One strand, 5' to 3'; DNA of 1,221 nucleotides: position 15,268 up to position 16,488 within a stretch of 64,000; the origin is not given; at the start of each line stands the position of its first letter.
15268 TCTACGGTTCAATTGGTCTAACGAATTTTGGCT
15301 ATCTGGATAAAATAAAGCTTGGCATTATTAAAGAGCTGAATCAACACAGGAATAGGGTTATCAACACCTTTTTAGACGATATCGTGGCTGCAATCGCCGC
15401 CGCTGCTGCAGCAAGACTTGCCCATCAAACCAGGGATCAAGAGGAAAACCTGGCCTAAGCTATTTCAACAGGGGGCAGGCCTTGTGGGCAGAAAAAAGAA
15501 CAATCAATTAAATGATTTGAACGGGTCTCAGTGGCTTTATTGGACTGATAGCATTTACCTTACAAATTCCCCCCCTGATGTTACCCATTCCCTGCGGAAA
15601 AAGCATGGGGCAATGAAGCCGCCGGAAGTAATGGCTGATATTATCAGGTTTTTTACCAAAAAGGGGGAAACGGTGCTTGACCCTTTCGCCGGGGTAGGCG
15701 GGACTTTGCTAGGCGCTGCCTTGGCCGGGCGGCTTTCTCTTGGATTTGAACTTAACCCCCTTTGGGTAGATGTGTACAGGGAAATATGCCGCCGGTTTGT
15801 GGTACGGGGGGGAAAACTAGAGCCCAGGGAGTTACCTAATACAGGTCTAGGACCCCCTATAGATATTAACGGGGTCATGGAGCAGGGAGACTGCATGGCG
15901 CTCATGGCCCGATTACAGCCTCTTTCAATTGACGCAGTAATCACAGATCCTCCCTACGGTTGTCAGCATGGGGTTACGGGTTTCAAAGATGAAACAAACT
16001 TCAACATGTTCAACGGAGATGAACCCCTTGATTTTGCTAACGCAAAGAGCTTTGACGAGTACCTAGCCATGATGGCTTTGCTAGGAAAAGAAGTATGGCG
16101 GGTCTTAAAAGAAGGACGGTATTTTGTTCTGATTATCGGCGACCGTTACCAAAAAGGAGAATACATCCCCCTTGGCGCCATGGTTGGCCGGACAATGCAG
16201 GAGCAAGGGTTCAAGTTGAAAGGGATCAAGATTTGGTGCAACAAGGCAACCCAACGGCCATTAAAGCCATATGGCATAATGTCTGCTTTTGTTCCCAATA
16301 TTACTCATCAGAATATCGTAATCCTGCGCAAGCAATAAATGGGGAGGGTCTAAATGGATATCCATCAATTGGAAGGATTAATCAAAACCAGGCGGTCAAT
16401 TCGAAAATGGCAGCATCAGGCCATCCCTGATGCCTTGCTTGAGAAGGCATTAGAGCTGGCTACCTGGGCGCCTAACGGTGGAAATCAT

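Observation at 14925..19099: Orphan permuted DNA methyltransferase + nitroreductase + multi-HARE-HTH coiled-coil protein: candidate DNA-modification-sensing module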

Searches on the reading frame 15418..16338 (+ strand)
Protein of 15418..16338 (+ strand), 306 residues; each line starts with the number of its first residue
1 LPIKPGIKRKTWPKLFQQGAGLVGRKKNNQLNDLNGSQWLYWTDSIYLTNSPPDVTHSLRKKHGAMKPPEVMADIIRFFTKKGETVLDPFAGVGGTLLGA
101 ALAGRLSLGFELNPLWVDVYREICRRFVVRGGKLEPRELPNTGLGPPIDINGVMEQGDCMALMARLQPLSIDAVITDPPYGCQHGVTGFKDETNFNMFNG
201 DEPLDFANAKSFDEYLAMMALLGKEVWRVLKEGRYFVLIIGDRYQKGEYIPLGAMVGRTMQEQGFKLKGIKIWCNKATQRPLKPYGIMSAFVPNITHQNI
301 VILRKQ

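Call 3: search_protein_families(library=pfam, proteins=[window:15418-16338:+], max_evalue=0.01)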
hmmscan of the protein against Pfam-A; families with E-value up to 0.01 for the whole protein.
window:15418-16338:+ (306 aa): 2 families
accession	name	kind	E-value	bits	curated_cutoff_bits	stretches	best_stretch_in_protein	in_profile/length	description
PF01555.25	N6_N4_Mtase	-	4e-24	86.2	26.7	2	36-115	133-214/221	DNA methylase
PF01170.24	UPF0020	-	4.3e-05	23.7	22.3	1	81-183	27-134/197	RMKL-like, methyltransferase domain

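Call 4: search_protein_families(library=ncbifam, proteins=[window:15418-16338:+], max_evalue=0.01)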
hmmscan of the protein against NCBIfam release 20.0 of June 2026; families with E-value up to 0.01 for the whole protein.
window:15418-16338:+ (306 aa): 4 families
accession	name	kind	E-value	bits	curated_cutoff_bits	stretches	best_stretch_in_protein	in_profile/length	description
NF050803.1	DnaMtaseCcrMCaul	equivalog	3.5e-13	49.2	830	2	155-273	7-114/350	adenine-specific DNA-methyltransferase CcrM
NF010253.0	PRK13699.1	subfamily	4.6e-12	46.1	244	2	58-112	139-193/226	DNA methyltransferase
NF008572.0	PRK11524.1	equivalog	7.6e-09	35.1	292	1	62-117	194-249/294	adenine-specific DNA-methyltransferase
TIGR01177.1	TIGR01177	hypoth_equivalog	3.8e-07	29.7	316.55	1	81-111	181-211/330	TIGR01177 family methyltransferase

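Call 5: search_solved_structures(query=window:15418-16338:+, max_evalue=1, show_alignments=3)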
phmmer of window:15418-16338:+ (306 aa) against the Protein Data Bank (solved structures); distinct sequences matched with E-value up to 1: 19.
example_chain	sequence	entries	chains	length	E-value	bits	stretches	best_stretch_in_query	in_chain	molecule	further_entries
2zie_A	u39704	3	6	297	1.1e-12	50.9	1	54-127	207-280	Putative modification methylase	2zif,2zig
6pbd_A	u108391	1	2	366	6.1e-09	38.6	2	60-117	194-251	Modification methylase CcrMI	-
8urk_A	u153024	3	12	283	1.1e-07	34.5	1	35-121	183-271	Methyltransferase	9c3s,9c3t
9c3u_A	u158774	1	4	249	1.2e-07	34.4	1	35-119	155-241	Methyltransferase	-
8s9m_A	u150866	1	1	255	1.6e-06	30.7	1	59-120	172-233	DNA cytosine-N4 methyltransferase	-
8s9n_A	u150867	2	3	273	1.9e-06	30.5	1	59-120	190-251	DNA cytosine-N4 methyltransferase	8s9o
1nw8_A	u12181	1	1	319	9.2e-06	28.2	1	60-122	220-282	MODIFICATION METHYLASE RSRI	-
1eg2_A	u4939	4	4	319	9.5e-06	28.1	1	60-122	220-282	MODIFICATION METHYLASE RSRI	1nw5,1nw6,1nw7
5e71_A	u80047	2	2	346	0.00023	23.6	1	75-130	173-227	N2, N2-dimethylguanosine tRNA methyltransferase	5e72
5hek_A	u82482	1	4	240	0.00027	23.4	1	53-112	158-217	Adenine specific DNA methyltransferase (DpnA)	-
5hfj_A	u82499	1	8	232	0.00028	23.3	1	53-111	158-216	Adenine specific DNA methyltransferase (DpnA)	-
1boo_A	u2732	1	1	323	0.0031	19.9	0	61-117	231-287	PROTEIN (N-4 CYTOSINE-SPECIFIC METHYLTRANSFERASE PVU II)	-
1g60_A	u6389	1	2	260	0.0032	19.8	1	60-119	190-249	Adenine-specific Methyltransferase MboIIA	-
8vyd_A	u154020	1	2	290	0.058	15.7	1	77-135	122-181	SAM-dependent methyltransferase, UPF0020 family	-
3gdh_A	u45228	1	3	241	0.12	14.7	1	80-122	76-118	Trimethylguanosine synthase homolog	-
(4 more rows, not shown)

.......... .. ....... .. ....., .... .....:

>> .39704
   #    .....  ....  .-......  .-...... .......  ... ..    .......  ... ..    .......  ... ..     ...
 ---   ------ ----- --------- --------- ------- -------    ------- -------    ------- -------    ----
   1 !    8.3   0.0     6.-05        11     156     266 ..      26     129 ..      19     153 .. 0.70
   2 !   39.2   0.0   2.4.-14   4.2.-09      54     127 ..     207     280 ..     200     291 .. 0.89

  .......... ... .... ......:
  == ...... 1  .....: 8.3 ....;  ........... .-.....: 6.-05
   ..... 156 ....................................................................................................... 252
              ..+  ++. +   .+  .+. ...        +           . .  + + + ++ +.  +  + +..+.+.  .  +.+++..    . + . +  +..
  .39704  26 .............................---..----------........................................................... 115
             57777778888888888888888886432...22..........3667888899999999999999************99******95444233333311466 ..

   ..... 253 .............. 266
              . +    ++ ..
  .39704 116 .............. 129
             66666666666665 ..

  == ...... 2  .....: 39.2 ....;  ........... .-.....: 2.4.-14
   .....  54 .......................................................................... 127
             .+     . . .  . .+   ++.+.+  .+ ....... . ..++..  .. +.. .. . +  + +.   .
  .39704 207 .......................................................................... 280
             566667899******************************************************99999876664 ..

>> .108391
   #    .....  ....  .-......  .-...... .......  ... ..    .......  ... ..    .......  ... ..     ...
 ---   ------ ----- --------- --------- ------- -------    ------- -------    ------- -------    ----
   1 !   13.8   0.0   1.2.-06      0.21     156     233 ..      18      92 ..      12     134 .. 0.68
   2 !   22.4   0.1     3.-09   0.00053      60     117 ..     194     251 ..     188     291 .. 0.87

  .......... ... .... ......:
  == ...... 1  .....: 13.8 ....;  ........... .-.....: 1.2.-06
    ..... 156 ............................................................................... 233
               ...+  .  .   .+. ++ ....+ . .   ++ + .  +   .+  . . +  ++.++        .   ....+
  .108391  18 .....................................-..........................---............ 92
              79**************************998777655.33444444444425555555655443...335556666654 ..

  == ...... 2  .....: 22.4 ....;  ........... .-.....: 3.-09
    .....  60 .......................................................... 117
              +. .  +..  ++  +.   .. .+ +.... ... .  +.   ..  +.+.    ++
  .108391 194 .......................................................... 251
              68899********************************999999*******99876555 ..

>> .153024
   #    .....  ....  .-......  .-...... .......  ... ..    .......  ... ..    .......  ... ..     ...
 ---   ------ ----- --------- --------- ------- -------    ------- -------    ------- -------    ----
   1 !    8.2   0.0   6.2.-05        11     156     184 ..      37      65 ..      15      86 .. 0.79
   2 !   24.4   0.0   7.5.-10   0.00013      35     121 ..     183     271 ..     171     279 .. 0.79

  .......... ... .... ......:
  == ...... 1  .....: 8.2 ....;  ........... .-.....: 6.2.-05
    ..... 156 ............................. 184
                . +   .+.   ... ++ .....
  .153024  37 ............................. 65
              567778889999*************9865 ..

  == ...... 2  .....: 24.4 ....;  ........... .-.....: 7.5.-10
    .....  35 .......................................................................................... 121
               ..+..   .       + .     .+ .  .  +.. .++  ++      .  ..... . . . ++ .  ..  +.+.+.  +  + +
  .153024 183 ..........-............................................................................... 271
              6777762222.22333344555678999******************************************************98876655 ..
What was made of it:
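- On Beta class of amino-methyltransferases: The order is reversed (call 5).
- Closest known: Beta-class N6A/N4C DNA methyltransferases. Same: These are the best sequence matches in Pfam and the PDB (calls 3, 5).
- Closest known: Beta-class N6A/N4C DNA methyltransferases. Different: The order is circularly permuted: motif I comes before motif IV, with the two halves swapped (call 5).
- Checked: The C-terminal half of the profile matches first and the DPPY part second (calls 3, 5).
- PF01555 in permuted order (calls 3, 5). The strongest sequence matches are to DNA methylases: PF01555 at 86 bits, and TTHA0409, CcrM and M.RsrI in the PDB (calls 3, 5).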

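Call 7: find_homologous_proteins(query=window:15418-16338:+, max_evalue=0.00001)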
Query window:15418-16338:+ (306 aa): 5857 proteins with E <= 0.00001 among 8000 candidates; the best 120 are listed.
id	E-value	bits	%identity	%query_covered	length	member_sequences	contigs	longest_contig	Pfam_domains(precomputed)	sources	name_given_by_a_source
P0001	7.5e-194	661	100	93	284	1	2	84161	PF01555.25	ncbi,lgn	ncbi:MAG: DNA methyltransferase [Bacillota bacterium]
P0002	1.2e-167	575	86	93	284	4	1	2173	PF01555.25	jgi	jgi:DNA modification methylase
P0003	5.4e-166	570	87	93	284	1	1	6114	PF01170.25,PF01555.25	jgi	-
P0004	2.9e-160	551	83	93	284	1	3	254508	PF01170.25,PF01555.25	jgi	jgi:DNA modification methylase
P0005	2.4e-130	452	69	93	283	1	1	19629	PF01555.25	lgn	-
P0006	7.8e-126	438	65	93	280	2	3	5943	PF01170.25,PF01555.25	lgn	-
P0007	1.0e-124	434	66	92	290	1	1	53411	PF01170.25,PF01555.25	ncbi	ncbi:MAG: DNA methyltransferase [Bacillota bacterium]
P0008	3.6e-124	432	67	92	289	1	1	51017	PF01170.25,PF01555.25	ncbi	ncbi:MAG: DNA methyltransferase [Bacillota bacterium]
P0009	4.8e-124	432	67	92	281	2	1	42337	PF01170.25,PF01555.25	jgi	-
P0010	1.5e-123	430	67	93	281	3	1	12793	PF01170.25,PF01555.25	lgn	-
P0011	2.3e-122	426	65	93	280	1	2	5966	PF01170.25,PF01555.25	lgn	-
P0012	4.1e-120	419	63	92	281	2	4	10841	PF01170.25,PF01555.25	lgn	-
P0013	4.8e-120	419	64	95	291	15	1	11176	PF01170.25,PF01555.25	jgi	jgi:DNA modification methylase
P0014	3.0e-119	416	63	92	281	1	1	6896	PF01555.25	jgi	jgi:DNA modification methylase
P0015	3.5e-119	416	64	92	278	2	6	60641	PF01170.25,PF01555.25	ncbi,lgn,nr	ncbi:MAG: hypothetical protein GX750_02825 [Clostridia bacterium]|nr:hypothetical protein [Clostridi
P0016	1.1e-118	414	64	92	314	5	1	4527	PF01170.25,PF01555.25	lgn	-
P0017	1.1e-118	414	66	92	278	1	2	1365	PF01170.25,PF01555.25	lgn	-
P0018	1.5e-118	414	64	93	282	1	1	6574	PF01170.25,PF01555.25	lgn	-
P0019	4.8e-118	412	63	92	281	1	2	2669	PF01170.25,PF01555.25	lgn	-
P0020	5.1e-118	412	62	92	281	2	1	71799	PF01555.25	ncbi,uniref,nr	ncbi:DNA methyltransferase [Calderihabitans maritimus]|uniref:DNA methyltransferase n=1 Tax=Calderih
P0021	8.1e-118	411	62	91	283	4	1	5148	PF01170.25,PF01555.25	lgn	-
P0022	2.0e-117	410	62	92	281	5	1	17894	PF01170.25,PF01555.25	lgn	-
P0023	2.7e-117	410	58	93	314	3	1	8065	PF01170.25,PF01555.25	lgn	-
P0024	7.6e-117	408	63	92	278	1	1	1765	PF01170.25,PF01555.25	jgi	jgi:DNA modification methylase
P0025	8.9e-117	408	62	92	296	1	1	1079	PF01555.25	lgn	-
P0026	1.3e-116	407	63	92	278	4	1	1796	PF01170.25,PF01555.25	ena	-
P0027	2.6e-116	406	64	92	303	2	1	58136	PF01170.25,PF01555.25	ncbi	ncbi:MAG: DNA methyltransferase [Moorellales bacterium]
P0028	3.0e-116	406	63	91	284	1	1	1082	PF01170.25,PF01555.25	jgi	jgi:DNA modification methylase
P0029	2.2e-115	403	65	92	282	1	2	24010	PF01170.25,PF01555.25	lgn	-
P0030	6.8e-115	402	63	92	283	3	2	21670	PF01170.25,PF01555.25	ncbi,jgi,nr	ncbi:MAG: DNA methyltransferase [Clostridia bacterium]|nr:site-specific DNA-methyltransferase [Clost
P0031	8.0e-115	401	63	92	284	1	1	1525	PF01170.25,PF01555.25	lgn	-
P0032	1.2e-114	401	64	92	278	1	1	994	PF01555.25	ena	-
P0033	1.3e-114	401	61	92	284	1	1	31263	PF01555.25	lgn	-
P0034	1.7e-114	400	61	93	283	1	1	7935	PF01170.25,PF01555.25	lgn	-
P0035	3.9e-114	399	61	92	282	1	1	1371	PF01170.25,PF01555.25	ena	-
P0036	4.9e-114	399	62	93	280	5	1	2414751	PF01170.25,PF01555.25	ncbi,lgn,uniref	ncbi:hypothetical protein MHOCP_08780 [Moorella humiferrea]|uniref:DNA methyltransferase n=1 Tax=Neo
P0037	5.4e-114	399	62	92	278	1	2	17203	PF01555.25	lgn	-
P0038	9.0e-114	398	61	91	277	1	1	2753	PF01170.25,PF01555.25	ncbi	-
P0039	2.2e-113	397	62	92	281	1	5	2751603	PF01170.25,PF01555.25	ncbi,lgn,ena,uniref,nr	ncbi:DNA methyltransferase [Neomoorella thermoacetica]|uniref:Methyltransferase n=2 Tax=Neomoorella 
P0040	2.6e-113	396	62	92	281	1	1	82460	PF01170.25,PF01555.25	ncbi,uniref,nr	ncbi:DNA methyltransferase [Neomoorella thermoacetica]|uniref:DNA methyltransferase n=1 Tax=Neomoore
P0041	2.7e-113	396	62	93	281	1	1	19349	PF01170.25,PF01555.25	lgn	-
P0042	3.0e-113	396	62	92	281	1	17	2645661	PF01170.25,PF01555.25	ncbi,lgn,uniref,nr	ncbi:DNA methyltransferase [Neomoorella thermoacetica]|uniref:Methyltransferase n=1 Tax=Moorella the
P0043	5.1e-113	395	62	92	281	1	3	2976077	PF01170.25,PF01555.25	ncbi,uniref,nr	ncbi:DNA methyltransferase [Neomoorella thermoacetica]|uniref:Methyltransferase n=1 Tax=Neomoorella 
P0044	5.7e-113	395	62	92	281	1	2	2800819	PF01170.25,PF01555.25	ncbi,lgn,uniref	ncbi:hypothetical protein MTCOM_08070 [Moorella thermoacetica]|uniref:DNA methyltransferase n=1 Tax=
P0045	7.7e-113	395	61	92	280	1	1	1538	PF01555.25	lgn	-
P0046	7.9e-113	395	62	92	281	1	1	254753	PF01170.25,PF01555.25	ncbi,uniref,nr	ncbi:hypothetical protein MOLA_18050 [Moorella thermoacetica]|uniref:DNA methyltransferase n=1 Tax=N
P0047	1.0e-112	394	61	92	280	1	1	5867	PF01170.25,PF01555.25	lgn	-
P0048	1.7e-112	394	62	92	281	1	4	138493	PF01170.25,PF01555.25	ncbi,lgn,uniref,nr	ncbi:MAG: hypothetical protein PWP41_280 [Moorella sp. (in: firmicutes)]|uniref:Methyltransferase n=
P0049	2.7e-112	393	62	91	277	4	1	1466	PF01170.25,PF01555.25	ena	-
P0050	3.7e-112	393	62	91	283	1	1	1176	PF01170.25,PF01555.25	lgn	-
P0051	4.2e-112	392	60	92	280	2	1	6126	PF01170.25,PF01555.25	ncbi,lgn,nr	ncbi:MAG TPA: hypothetical protein GX711_06635 [Clostridia bacterium]|nr:hypothetical protein [Clost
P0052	5.7e-112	392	62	92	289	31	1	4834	PF01170.25,PF01555.25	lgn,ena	-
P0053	6.0e-112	392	57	93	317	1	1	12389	PF01170.25,PF01555.25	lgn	-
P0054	8.7e-112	391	61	91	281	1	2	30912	PF01170.25,PF01555.25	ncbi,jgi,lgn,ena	-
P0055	1.8e-111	390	62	92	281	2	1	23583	PF01555.25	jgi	-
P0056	4.0e-111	389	60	91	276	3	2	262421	PF01555.25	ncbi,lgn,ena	-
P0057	4.4e-111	389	60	94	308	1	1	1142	PF01170.25,PF01555.25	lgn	-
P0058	6.0e-111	389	62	92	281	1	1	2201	PF01555.25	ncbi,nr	ncbi:MAG: hypothetical protein H5T99_06470 [Moorella sp. (in: Bacteria)]|nr:hypothetical protein [Mo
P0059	6.1e-111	389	60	93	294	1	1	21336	PF01170.25,PF01555.25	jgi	jgi:DNA modification methylase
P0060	7.4e-111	388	59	93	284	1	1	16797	PF01170.25,PF01555.25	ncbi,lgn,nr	ncbi:MAG: hypothetical protein PWP65_1650 [Clostridia bacterium]|nr:hypothetical protein [Clostridia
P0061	1.0e-110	388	60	92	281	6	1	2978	PF01170.25,PF01555.25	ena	-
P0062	1.6e-110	387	56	93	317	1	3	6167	PF01170.25,PF01555.25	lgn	-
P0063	2.8e-110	386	59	92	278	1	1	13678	PF01170.25,PF01555.25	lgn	-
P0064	4.3e-110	386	60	92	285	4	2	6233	PF01170.25,PF01555.25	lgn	-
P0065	4.6e-110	386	59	92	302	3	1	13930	PF01170.25,PF01555.25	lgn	-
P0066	5.1e-110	386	61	91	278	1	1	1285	PF01170.25,PF01555.25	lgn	-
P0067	7.1e-110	385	61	91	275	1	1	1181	PF01555.25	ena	-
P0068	1.0e-109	385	61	91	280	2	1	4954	PF01170.25,PF01555.25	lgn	-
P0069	1.0e-109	385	60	91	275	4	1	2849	PF01170.25,PF01555.25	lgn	-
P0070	1.0e-109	385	60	91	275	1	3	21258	PF01170.25,PF01555.25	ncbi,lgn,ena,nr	ncbi:MAG: hypothetical protein K6U03_06565 [Firmicutes bacterium]|nr:hypothetical protein [Bacillota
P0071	1.2e-109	384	61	92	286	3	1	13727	PF01555.25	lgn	-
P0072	2.3e-109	383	56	97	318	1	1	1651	PF01170.25,PF01555.25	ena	-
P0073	3.2e-109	383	60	92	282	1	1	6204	PF01170.25,PF01555.25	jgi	-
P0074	4.0e-109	383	61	92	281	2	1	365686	PF01555.25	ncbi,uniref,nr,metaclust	ncbi:TRM11 family SAM-dependent methyltransferase [Neomoorella mulderi]|uniref:Methyltransferase n=1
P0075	4.0e-109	383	58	92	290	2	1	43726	PF01170.25,PF01555.25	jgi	jgi:DNA modification methylase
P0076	5.2e-109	382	59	91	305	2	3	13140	PF01170.25,PF01555.25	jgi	-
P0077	5.9e-109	382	60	92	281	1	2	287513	PF01555.25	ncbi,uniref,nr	ncbi:DNA methylase N-4/N-6 [Moorella glycerini]|uniref:Methyltransferase n=1 Tax=Neomoorella stamsii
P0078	8.4e-109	382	61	92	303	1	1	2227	PF01170.25,PF01555.25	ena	-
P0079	9.9e-109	381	59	92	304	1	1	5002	PF01170.25,PF01555.25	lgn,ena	-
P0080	1.2e-108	381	58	92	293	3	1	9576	PF01170.25,PF01555.25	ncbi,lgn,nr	ncbi:MAG: hypothetical protein EB084_12805 [Proteobacteria bacterium]|nr:hypothetical protein [Pseud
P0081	1.5e-108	381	59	91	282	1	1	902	PF01170.25,PF01555.25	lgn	-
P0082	1.8e-108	381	59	91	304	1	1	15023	PF01170.25,PF01555.25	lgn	-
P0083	2.7e-108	380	60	93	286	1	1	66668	PF01170.25,PF01555.25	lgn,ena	-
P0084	6.2e-108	379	58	92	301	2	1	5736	PF01170.25,PF01555.25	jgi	jgi:DNA modification methylase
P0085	7.7e-108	378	60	91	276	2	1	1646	PF01170.25,PF01555.25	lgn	-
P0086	1.8e-107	377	60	92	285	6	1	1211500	PF01170.25,PF01555.25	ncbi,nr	ncbi:methyltransferase [Moorella sp. E308F]|nr:methyltransferase [Moorella sp. E308F]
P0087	2.1e-107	377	60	91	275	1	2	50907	PF01170.25,PF01555.25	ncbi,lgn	ncbi:MAG: TRM11 family SAM-dependent methyltransferase [Bacteroidota bacterium]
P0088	2.6e-107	377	60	91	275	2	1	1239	PF01170.25,PF01555.25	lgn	-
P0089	3.5e-107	376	57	91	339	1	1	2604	PF01555.25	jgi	jgi:DNA modification methylase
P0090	4.3e-107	376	51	93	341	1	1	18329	PF01170.25,PF01555.25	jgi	jgi:DNA modification methylase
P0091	6.6e-107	375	59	91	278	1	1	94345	PF01170.25,PF01555.25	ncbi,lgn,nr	ncbi:MAG: site-specific DNA-methyltransferase [Firmicutes bacterium]|nr:site-specific DNA-methyltran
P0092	9.1e-107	375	59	93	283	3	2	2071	PF01170.25,PF01555.25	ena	-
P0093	1.3e-106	374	59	91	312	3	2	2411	PF01555.25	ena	-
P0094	1.4e-106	374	59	92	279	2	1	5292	PF01170.25,PF01555.25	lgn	-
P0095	1.4e-106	374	60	91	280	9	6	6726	PF01555.25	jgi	jgi:DNA modification methylase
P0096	4.3e-106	373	58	91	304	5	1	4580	PF01555.25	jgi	jgi:DNA modification methylase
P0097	4.5e-106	373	60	91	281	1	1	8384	PF01555.25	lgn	-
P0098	6.3e-106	372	58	92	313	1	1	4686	PF01170.25,PF01555.25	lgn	-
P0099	2.0e-105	370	59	91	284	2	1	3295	PF01555.25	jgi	jgi:DNA modification methylase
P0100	2.3e-105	370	54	92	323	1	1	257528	PF01555.25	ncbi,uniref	ncbi:DNA methyltransferase [Moorella naiadis]|uniref:DNA methyltransferase n=1 Tax=Moorella naiadis 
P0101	3.7e-105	370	59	92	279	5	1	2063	PF01555.25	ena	-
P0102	5.5e-105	369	58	91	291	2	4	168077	PF01555.25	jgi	jgi:DNA modification methylase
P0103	7.4e-105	369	57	91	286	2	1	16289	PF01555.25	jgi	jgi:DNA modification methylase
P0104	7.5e-105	369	60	91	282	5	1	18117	PF09445.17,PF01555.25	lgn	-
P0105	8.9e-105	368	57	91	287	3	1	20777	PF01170.25,PF01555.25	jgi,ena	-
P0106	9.6e-105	368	58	91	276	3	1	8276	PF01555.25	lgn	-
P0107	1.2e-104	368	58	91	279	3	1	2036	PF01555.25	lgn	-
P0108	1.2e-104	368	57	92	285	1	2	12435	PF01555.25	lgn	-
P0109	1.6e-104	368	58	91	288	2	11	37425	PF01555.25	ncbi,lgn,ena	ncbi:MAG TPA: DNA methyltransferase [Bacillota bacterium]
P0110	3.1e-104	367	58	91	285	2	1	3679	PF01170.25,PF01555.25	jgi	-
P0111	3.6e-104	366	57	91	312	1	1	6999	PF01170.25,PF01555.25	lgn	-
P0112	4.1e-104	366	53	92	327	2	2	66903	PF01170.25,PF01555.25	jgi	jgi:DNA modification methylase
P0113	5.2e-104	366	58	92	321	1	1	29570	PF01170.25,PF01555.25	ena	-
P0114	7.5e-104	365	56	91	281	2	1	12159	PF01555.25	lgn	-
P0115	8.0e-104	365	58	93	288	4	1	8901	PF01555.25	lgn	-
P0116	9.2e-104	365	54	98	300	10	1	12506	PF01555.25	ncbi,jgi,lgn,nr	ncbi:MAG TPA: DNA methyltransferase [Bacillota bacterium]|nr:DNA methyltransferase [Bacillota bacter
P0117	1.5e-103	364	58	91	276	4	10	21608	PF01555.25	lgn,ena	-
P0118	1.6e-103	364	58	91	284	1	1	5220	PF01555.25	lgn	-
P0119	1.6e-103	364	57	91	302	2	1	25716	PF01555.25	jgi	jgi:DNA modification methylase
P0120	2.0e-103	364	59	91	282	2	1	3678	PF01170.25,PF01555.25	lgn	-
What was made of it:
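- Some records carry the NCBI name 'TRM11 family' (call 7).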
